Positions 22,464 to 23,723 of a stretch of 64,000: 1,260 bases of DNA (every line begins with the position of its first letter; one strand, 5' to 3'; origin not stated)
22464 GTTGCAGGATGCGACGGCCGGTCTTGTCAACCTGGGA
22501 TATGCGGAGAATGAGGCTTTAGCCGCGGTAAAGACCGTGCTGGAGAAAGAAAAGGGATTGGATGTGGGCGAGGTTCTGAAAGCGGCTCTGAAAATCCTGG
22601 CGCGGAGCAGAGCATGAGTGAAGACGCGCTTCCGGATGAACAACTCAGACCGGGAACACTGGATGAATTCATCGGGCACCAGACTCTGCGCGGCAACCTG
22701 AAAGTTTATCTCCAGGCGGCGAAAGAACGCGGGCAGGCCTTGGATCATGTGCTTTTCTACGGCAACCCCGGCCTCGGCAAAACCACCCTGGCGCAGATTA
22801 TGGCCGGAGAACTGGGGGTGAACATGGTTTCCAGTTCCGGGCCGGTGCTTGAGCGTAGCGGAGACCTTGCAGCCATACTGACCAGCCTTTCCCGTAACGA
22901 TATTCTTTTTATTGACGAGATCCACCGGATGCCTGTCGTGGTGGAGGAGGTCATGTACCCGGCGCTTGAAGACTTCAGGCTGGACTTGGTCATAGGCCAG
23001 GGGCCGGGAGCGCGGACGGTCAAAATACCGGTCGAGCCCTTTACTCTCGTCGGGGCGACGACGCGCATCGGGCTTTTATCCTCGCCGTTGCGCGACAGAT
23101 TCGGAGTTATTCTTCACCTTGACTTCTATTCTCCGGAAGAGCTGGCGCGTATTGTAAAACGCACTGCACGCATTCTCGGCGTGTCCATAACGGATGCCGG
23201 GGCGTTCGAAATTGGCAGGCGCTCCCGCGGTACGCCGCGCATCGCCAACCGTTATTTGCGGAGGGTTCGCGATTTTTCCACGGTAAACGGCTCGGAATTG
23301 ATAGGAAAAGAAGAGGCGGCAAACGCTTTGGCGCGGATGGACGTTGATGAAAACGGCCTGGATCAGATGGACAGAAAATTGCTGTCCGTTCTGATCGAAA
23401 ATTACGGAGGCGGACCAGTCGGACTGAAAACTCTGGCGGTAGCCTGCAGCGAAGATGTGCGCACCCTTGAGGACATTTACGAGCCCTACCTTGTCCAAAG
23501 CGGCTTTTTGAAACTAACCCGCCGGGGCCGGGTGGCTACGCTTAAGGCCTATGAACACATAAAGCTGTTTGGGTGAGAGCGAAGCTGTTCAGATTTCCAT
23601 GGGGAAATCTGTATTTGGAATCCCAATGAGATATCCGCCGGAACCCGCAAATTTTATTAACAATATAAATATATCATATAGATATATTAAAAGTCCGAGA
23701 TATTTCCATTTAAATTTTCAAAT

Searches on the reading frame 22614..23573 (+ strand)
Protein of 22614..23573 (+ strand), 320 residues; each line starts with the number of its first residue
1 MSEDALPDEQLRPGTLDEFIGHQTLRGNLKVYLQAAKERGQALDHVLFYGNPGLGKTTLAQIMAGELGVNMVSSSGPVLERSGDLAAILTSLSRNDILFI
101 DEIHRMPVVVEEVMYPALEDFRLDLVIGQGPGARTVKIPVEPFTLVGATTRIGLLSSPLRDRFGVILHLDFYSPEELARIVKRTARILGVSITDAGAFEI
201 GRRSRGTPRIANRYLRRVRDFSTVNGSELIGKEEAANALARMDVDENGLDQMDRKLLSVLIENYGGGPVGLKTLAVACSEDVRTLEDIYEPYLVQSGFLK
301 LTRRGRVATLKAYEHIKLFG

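Call 33: search_protein_families(library=pfam, proteins=[window:22614-23573:+], max_evalue=0.00001)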
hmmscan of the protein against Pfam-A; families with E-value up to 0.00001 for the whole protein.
window:22614-23573:+ (320 aa): 5 families
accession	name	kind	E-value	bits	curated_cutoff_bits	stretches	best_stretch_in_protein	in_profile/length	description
PF05496.18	RuvB_N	-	3.2e-73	245.2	27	1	11-169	1-159/159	Holliday junction DNA helicase RuvB P-loop domain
PF17864.7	AAA_lid_4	-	3.9e-29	100.6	27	1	172-245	1-74/74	RuvB AAA lid domain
PF05491.19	RuvB_C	-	4.4e-24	84.7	24.7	1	246-317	1-72/72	RuvB C-terminal winged helix domain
PF00004.35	AAA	-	2.3e-19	70.6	21.2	1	46-169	1-129/131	ATPase family associated with various cellular activities (AAA)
PF07728.20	AAA_5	-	5.4e-07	30.1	22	0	90-163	62-139/139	AAA domain (dynein-related subfamily)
